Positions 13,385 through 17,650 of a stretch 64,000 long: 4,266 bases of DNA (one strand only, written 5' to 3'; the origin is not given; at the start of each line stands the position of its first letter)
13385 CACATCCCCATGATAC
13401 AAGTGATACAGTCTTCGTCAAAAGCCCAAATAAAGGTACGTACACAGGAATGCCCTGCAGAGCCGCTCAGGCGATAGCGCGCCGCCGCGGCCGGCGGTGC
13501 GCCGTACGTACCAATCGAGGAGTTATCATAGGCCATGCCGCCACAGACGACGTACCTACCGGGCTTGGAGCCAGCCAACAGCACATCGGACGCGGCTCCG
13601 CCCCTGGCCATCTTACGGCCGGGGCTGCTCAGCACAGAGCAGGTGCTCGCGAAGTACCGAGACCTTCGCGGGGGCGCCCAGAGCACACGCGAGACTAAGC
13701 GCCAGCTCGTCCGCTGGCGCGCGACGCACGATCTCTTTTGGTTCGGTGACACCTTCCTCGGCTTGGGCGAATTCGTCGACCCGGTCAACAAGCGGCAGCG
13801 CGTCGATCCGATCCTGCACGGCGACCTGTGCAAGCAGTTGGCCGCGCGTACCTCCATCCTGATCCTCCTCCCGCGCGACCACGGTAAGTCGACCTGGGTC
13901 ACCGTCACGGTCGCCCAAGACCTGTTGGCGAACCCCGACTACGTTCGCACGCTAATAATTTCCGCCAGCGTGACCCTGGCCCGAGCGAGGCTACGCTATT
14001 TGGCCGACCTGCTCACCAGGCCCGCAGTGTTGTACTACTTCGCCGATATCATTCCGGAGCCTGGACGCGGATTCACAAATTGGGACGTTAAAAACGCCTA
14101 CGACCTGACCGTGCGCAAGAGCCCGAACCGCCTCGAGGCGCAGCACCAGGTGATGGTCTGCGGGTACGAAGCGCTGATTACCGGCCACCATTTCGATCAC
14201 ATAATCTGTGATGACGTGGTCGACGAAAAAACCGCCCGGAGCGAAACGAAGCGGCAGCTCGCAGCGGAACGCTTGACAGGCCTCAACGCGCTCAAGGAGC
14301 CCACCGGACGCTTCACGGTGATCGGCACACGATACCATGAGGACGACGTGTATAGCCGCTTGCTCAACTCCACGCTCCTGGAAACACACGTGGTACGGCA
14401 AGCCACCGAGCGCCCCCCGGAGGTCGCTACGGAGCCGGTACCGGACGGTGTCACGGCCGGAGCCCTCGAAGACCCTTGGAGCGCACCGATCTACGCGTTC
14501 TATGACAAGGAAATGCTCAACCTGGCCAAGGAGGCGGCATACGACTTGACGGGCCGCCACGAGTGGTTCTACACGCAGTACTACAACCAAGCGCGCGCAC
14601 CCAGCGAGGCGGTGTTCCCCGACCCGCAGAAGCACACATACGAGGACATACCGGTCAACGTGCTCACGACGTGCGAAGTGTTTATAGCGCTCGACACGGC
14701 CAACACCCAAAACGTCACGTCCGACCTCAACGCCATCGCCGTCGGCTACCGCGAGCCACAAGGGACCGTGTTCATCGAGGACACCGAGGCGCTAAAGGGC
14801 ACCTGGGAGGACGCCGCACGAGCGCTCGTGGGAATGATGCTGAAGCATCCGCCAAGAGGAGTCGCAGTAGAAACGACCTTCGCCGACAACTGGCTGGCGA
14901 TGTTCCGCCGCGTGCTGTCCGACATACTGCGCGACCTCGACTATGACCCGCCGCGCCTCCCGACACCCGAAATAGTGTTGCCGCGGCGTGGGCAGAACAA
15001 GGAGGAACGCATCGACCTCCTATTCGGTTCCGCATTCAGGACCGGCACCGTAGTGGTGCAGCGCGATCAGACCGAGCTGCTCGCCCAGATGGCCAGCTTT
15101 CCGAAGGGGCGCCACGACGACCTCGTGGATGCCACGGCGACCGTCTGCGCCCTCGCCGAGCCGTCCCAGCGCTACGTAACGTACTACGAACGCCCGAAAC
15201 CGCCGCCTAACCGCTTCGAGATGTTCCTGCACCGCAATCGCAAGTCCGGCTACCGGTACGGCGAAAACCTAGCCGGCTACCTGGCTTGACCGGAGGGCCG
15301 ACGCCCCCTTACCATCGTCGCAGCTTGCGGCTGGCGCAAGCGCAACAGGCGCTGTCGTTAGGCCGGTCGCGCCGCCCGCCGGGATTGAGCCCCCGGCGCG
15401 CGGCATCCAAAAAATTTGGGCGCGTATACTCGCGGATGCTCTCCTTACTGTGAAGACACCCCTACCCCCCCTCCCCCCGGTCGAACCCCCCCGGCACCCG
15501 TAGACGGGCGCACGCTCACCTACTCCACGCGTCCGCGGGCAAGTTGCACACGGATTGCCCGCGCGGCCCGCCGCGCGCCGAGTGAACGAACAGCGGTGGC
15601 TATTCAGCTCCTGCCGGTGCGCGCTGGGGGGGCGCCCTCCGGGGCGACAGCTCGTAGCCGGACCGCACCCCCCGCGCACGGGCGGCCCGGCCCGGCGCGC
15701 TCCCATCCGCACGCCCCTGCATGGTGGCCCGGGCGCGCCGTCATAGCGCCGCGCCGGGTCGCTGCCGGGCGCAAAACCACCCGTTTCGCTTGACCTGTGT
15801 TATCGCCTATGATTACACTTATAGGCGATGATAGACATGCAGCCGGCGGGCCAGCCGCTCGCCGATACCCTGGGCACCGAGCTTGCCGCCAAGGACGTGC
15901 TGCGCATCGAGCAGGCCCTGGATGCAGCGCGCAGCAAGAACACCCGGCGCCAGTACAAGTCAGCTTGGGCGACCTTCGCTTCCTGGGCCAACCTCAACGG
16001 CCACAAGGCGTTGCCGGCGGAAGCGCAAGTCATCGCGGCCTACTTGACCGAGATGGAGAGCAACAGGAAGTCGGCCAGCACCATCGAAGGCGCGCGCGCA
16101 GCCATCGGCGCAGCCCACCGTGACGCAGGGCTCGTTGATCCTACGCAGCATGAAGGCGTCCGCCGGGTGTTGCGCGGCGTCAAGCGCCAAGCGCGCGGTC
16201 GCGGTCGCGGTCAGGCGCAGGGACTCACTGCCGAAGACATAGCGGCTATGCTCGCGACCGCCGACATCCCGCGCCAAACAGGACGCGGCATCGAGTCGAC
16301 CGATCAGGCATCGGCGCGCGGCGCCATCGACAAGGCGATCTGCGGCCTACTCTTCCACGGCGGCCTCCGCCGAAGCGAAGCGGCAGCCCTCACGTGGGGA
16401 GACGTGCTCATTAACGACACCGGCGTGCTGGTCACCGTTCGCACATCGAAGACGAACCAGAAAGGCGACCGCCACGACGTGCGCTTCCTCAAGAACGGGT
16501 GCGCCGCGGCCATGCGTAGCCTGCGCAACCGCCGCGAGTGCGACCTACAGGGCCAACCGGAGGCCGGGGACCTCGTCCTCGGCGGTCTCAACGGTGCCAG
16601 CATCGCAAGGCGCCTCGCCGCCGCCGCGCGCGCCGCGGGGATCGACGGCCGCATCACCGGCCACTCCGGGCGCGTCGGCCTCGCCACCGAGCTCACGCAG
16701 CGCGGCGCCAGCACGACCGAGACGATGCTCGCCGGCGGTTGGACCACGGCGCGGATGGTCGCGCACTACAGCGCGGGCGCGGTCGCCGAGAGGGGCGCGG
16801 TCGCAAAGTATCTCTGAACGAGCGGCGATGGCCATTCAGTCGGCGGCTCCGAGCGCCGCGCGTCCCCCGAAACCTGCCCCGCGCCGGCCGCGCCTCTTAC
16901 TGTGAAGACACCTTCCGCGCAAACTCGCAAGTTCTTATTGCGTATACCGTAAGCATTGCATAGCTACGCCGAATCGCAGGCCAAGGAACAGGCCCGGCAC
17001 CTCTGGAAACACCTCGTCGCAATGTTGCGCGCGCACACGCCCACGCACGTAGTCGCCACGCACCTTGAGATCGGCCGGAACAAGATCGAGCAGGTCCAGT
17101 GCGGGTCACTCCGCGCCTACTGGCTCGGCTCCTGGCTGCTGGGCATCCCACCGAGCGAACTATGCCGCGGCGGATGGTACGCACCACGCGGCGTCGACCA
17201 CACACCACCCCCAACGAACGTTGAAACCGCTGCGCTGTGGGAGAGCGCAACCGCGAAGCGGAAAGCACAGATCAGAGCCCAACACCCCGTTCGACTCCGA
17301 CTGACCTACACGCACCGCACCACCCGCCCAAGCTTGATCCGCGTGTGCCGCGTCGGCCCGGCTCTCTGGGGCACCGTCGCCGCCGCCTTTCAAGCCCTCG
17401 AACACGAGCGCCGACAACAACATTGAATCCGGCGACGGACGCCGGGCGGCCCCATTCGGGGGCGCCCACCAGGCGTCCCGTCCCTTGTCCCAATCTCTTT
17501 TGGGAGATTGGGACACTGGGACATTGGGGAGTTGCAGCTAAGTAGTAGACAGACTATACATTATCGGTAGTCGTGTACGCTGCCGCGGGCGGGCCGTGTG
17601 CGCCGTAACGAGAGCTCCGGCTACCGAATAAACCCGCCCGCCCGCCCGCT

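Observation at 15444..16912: Cre-like tyrosine recombinase bracketed by a perfect 17-bp direct repeat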

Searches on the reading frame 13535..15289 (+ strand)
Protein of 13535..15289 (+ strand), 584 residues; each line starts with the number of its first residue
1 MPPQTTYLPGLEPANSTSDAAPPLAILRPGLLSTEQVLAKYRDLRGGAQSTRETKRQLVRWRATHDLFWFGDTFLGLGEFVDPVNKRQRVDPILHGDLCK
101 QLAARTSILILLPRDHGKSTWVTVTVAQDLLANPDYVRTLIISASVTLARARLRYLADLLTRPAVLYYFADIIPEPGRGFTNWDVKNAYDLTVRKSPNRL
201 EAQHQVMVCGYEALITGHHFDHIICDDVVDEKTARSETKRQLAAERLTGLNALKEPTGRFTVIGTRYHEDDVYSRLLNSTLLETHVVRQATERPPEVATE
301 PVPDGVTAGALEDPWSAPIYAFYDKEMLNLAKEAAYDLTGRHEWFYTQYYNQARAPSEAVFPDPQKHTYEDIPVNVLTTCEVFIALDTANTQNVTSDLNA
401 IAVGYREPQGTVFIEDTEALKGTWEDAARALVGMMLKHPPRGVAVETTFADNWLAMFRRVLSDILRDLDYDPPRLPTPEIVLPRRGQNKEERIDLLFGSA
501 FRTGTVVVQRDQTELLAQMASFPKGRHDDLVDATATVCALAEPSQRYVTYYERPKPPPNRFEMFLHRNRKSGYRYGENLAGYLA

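Call 7: search_protein_families(library=pfam, proteins=[window:13535-15289:+], max_evalue=0.01)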
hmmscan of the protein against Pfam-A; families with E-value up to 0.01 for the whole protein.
window:13535-15289:+ (584 aa): 1 family
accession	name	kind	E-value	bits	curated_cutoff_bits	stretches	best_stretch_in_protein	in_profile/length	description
PF22530.2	Terminase-T7_RNaseH-like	-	0.00056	20.6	27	1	400-493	12-95/108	Terminase Bacteriophage T7, Ribonuclease H-like domain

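Call 28: find_related_loci(query=window:13535-15289:+, collection=viral_contigs, flank=6000)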
Query window:13535-15289:+ (584 aa) in viral_contigs; peptide patterns used: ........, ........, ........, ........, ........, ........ (x = any residue, [..] = any of these).
1 stretches matched a pattern, but none encodes a relative of the query by tblastn (E <= 1e-3).

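Call 30: find_homologous_proteins(query=window:13535-15289:+)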
Query window:13535-15289:+ (584 aa): 13 proteins with E <= 0.001 among 8000 candidates.
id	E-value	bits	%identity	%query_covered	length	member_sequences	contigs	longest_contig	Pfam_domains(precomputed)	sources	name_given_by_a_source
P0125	0.0e+0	1347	100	100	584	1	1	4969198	-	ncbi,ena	-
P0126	3.9e-256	869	65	99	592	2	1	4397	-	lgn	-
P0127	5.8e-250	849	65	99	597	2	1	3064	-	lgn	-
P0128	1.2e-185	637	51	99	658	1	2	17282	-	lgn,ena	-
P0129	1.1e-161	557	45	99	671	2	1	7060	-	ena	-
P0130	8.5e-151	522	45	94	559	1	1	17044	-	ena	-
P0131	2.1e-138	481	45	88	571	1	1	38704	-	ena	-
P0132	4.1e-130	453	40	91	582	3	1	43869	-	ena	-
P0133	4.6e-91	324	37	90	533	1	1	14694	-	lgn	-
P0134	1.1e-17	82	34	35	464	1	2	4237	PF17289.9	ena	-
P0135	3.3e-13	67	27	76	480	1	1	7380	PF17289.9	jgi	jgi:phage terminase large subunit-like protein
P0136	8.3e-7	46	23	83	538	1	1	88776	PF17289.9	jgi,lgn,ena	-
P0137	1.9e-4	38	24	80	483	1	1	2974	-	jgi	jgi:hypothetical protein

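Call 31: find_encoding_contigs(protein=P0126, flank=6000, max_places=2)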
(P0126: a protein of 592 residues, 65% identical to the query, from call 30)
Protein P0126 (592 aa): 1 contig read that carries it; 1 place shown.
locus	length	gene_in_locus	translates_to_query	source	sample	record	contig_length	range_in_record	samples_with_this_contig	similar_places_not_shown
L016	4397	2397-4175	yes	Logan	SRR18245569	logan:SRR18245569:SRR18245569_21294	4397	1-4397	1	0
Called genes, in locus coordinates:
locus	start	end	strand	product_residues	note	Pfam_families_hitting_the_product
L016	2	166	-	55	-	?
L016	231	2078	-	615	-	-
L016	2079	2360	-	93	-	-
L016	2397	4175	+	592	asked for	-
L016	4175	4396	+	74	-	?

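Call 32: find_encoding_contigs(protein=P0128, flank=8000, max_places=2)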
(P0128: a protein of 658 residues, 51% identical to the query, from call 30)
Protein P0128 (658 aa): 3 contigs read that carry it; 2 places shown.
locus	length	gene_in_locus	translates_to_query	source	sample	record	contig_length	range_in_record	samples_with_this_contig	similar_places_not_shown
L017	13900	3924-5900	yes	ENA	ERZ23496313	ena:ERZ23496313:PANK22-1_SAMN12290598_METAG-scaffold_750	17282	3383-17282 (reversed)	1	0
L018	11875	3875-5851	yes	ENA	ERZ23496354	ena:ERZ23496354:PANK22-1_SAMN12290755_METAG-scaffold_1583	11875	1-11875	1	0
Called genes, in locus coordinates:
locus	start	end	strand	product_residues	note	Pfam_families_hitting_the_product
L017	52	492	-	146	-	-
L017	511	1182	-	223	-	PF04545:Sigma70_r4 (faint), PF13412:HTH_24 (faint)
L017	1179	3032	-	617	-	PF16510:P22_portal, PF05133:SPP1_portal (faint), PF23899:SU10_portal (weak)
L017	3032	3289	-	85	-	-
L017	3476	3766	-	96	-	-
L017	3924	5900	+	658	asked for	-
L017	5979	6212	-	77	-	-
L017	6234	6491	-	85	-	-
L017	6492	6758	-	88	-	-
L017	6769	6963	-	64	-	-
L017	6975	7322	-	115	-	-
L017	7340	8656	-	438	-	-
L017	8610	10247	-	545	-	PF13481:AAA_25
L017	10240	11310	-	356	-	-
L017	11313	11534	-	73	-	-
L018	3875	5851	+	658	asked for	-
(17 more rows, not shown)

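Call 33: find_encoding_contigs(protein=P0131, flank=8000, max_places=2)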
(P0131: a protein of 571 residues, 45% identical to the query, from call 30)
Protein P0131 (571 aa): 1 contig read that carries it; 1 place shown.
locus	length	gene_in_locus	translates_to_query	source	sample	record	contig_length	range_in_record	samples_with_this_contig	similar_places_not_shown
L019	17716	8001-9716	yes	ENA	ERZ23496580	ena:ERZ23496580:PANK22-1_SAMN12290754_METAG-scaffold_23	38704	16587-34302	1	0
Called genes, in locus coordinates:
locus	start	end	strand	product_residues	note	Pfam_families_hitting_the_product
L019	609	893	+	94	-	-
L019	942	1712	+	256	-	-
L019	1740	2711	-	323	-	-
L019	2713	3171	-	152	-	-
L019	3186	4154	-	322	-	-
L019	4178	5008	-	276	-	-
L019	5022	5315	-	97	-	-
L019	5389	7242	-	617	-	PF16510:P22_portal, PF23899:SU10_portal (faint)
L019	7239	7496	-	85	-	-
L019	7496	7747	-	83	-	-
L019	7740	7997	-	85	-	-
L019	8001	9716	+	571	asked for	-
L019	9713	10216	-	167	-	-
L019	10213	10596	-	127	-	-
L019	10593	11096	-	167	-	-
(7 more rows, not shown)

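Call 35: find_encoding_contigs(protein=P0127, flank=6000, max_places=3)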
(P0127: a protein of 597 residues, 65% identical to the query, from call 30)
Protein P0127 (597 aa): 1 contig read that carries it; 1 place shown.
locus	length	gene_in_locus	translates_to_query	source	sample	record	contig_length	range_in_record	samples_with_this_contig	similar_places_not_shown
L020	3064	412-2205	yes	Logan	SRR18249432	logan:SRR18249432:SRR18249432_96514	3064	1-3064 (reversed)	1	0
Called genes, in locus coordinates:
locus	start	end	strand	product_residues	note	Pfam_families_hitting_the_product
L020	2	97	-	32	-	?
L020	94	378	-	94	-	-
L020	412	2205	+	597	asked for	-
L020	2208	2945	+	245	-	-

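Call 57: search_protein_families(library=phrogs, proteins=[window:13535-15289:+], max_evalue=0.001)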
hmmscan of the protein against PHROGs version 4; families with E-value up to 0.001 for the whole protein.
window:13535-15289:+ (584 aa): 2 families
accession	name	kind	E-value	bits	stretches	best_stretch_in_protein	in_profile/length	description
phrog_38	-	head and packaging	1.3e-59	203.7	1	51-542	252-704/760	terminase large subunit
phrog_4758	-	head and packaging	3.5e-12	47.2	1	105-280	57-221/243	terminase large subunit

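Call 66: find_homologous_proteins(query=L020:2208-2942:+)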
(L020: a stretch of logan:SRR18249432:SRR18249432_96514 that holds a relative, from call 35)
Query L020:2208-2942:+ (245 aa): 3 proteins with E <= 0.001 among 1316 candidates.
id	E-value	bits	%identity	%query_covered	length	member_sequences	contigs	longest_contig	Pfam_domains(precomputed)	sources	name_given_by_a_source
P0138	1.9e-160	550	100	100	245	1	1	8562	-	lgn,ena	-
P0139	4.0e-120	418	81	100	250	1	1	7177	-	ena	-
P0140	4.5e-82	293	62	92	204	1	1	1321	-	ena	-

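Call 67: find_encoding_contigs(protein=P0138, flank=8000, max_places=4)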
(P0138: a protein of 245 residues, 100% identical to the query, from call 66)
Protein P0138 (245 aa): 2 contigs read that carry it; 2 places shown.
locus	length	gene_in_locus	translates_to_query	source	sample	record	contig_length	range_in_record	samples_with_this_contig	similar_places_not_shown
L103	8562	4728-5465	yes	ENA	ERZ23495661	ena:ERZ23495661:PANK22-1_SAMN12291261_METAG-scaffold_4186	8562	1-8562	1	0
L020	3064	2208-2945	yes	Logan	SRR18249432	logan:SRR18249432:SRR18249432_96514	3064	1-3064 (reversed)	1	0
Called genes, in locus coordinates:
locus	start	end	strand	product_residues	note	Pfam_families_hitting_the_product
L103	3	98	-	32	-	?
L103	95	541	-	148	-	-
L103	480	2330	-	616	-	PF16510:P22_portal, PF23899:SU10_portal (faint)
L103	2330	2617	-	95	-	-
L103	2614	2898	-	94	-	-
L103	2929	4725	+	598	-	-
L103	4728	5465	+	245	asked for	-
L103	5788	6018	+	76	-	-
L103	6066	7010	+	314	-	PF00589:Phage_integrase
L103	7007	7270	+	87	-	-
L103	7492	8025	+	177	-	-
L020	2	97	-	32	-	?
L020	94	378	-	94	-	-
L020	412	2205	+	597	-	-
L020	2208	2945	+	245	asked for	-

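Call 68: find_encoding_contigs(protein=P0139, flank=8000, max_places=4)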
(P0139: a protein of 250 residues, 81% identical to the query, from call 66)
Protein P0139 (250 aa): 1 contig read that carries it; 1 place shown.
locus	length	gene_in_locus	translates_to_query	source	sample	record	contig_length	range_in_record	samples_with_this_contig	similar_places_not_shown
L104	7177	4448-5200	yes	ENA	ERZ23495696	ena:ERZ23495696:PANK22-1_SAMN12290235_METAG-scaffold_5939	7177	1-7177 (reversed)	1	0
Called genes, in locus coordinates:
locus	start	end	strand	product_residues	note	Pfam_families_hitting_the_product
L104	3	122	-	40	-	?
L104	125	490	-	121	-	-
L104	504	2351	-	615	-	-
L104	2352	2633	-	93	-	-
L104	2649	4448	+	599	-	-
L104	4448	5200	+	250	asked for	-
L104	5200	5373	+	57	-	-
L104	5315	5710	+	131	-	-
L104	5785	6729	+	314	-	PF00589:Phage_integrase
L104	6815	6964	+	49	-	-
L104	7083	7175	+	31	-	?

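Call 81: search_dna_similar(query=window:13535-15289:+, collection=phages, mode=protein, max_rows=10)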
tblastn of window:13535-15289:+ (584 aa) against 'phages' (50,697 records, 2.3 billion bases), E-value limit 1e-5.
Records with a match: 83; places in all: 83; records where one place covers at least 80% of the query: 2.
Best place of each record, by identity: <60% 83.
By first word of the organism name: Vibrio 47; Paenibacillus 13; phage 6; Lentibacter 5; Celeribacter 2; Roseobacter 2; Citrobacter 2; Methylophilales 2; Mycobacterium 1; Pseudomonas 1; and 2 more.
By host as written in the record: - 24; Paenibacillus larvae 11; Vibrio cholerae 10; Vibrio crassostreae 7; Vibrio breoganii 6; Lentibacter sp. SH36 5; Vibrio parahaemolyticus 3; Celeribacter sp. IMCC12053 2; and 11 more.
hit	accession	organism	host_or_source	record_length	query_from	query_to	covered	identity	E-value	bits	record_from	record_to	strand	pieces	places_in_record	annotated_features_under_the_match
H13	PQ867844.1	phage GX1-k141_326647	Crassostrea hongkongensis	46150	48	541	85%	25.3%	3e-10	69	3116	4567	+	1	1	terminase large subunit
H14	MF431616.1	Lentibacter phage vB_LenP_ICBM2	Lentibacter sp. SH36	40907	95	548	78%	26.9%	4e-15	85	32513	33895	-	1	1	terminase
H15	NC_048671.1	Lentibacter phage vB_LenP_ICBM2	Lentibacter sp. SH36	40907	95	548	78%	26.9%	4e-15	85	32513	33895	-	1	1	terminase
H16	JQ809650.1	Celeribacter phage P12053L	Celeribacter sp. IMCC12053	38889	88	541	78%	26.0%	4e-11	72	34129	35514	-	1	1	phage protein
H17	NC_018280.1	Celeribacter phage P12053L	Celeribacter sp. IMCC12053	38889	88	541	78%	26.0%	4e-11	72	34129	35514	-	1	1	phage protein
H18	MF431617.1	Lentibacter phage vB_LenP_ICBM1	Lentibacter sp. SH36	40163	88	541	78%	26.0%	4e-11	72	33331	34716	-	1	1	terminase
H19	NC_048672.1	Lentibacter phage vB_LenP_ICBM1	Lentibacter sp. SH36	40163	88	541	78%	26.0%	4e-11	72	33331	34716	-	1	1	terminase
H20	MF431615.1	Lentibacter phage vB_LenP_ICBM3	Lentibacter sp. SH36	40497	88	541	78%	26.0%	4e-11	72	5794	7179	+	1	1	hypothetical protein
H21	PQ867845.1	phage T5S1-k141_653015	Crassostrea hongkongensis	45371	80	541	79%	25.2%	3e-13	79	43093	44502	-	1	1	terminase large subunit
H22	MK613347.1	Roseobacter phage CRP-5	Rhodobacteraceae bacterium FZCC0040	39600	105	541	75%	26.4%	1e-12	77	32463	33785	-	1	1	terminase large subunit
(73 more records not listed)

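Call 82: search_solved_structures(query=L103:6066-7007:+, max_evalue=0.001)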
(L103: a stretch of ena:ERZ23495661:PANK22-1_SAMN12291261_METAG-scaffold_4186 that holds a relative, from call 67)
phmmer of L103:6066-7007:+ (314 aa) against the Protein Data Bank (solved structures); distinct sequences matched with E-value up to 0.001: 7.
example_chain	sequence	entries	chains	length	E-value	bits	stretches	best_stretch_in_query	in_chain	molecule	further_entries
1a0p_A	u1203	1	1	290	8.1e-16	61.4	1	62-294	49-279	SITE-SPECIFIC RECOMBINASE XERD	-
4a8e_A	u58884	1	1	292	2.7e-15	59.7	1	118-295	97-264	PROBABLE TYROSINE RECOMBINASE XERC-LIKE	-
5dcf_A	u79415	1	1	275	1.4e-14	57.3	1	131-295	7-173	Tyrosine recombinase XerD,DNA translocase FtsK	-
5hxy_A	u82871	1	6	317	4.6e-12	49.1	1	148-303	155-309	Tyrosine recombinase XerA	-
9i5v_14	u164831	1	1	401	5.2e-10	42.4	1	73-293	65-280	Ribosome-associated translation inhibitor RaiA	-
2a3v_A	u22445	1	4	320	6e-08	35.6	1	237-295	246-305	site-specific recombinase IntI4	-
5jjv_A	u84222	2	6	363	7.7e-05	25.4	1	141-296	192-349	Tyrosine recombinase XerH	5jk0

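Call 83: search_protein_families(library=pfam, proteins=[L103:6066-7007:+, L103:7492-8022:+, L103:4728-5462:+, L103:5752-6015:+, L103:7007-7267:+, L104:6815-6961:+], max_evalue=0.05)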
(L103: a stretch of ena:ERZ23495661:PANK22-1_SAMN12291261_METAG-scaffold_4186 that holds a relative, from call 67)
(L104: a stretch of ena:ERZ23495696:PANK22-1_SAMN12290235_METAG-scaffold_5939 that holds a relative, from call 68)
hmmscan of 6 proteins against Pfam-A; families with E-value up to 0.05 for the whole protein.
L103:6066-7007:+ (314 aa): 3 families
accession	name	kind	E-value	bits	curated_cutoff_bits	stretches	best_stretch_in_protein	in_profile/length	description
PF00589.27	Phage_integrase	-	6.8e-26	91.5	27.1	1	129-294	4-167/172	Phage integrase family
PF02899.23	Phage_int_SAM_1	-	0.00076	20.1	22.3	0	54-100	36-82/83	Phage integrase, N-terminal SAM-like domain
PF08498.15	Sterol_MT_C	-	0.041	14.4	21.7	0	25-49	24-48/66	Sterol methyltransferase C-terminal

L103:7492-8022:+ (177 aa): 0 families

L103:4728-5462:+ (245 aa): 0 families

L103:5752-6015:+ (88 aa): 0 families

L103:7007-7267:+ (87 aa): 1 family
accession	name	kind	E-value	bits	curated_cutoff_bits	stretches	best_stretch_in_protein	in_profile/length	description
PF25813.1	zf_VAL1_N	-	0.0069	16.7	27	1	48-80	15-48/50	VAL1-like, N-terminal zinc finger domain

L104:6815-6961:+ (49 aa): 0 families

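Call 108: search_protein_families(library=phrogs, proteins=[L103:7492-8022:+, L103:4728-5462:+, L103:6066-7007:+], max_evalue=1)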
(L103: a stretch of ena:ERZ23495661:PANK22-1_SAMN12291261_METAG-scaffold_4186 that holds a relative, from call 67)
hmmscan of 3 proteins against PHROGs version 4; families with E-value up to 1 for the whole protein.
L103:7492-8022:+ (177 aa): 0 families

L103:4728-5462:+ (245 aa): 0 families

L103:6066-7007:+ (314 aa): 13 families
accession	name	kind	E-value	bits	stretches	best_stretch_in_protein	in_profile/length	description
phrog_1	-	integration and excision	2.2e-30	107.5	1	60-303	206-443/611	integrase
phrog_216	-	integration and excision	1.6e-20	74.4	1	147-295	73-224/301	integrase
phrog_23271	-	unknown function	1.3e-05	26.1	1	253-295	8-50/67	-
phrog_7269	-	integration and excision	0.0011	19.9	1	238-292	13-66/89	integrase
phrog_34557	-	integration and excision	0.0021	18.8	1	242-302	113-173/183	integrase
phrog_7685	-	integration and excision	0.0034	18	1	249-291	176-218/240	integrase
phrog_17497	-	unknown function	0.0056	17.8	1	239-294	43-98/133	-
phrog_35951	-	unknown function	0.0067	17.9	1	243-293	10-60/97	-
phrog_10320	-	unknown function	0.011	16.9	1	225-293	12-78/89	-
phrog_2499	-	unknown function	0.011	16.8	1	28-55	23-50/64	-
phrog_24775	-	unknown function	0.17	13.1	1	243-294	17-68/101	-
phrog_25190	-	integration and excision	0.21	13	1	240-287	33-80/109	integrase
phrog_5505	-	unknown function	0.32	12.3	0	177-204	18-45/69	-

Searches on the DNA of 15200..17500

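Call 20: search_rna_families(source=window, start=15200, end=17500, threshold=evalue, max_evalue=5)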
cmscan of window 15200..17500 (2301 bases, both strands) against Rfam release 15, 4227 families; matches with E-value up to 5: 2.
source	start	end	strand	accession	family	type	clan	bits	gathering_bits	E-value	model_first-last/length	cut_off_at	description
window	15730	15786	+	RF00194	Rubella_3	Cis-reg;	-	17.9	35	2.7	1-68/68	no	Rubella virus 3' cis-acting element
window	16344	16373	-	RF02914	DUF805b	Cis-reg;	CL00115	15.4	35.6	0.58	1-35/35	no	DUF805b RNA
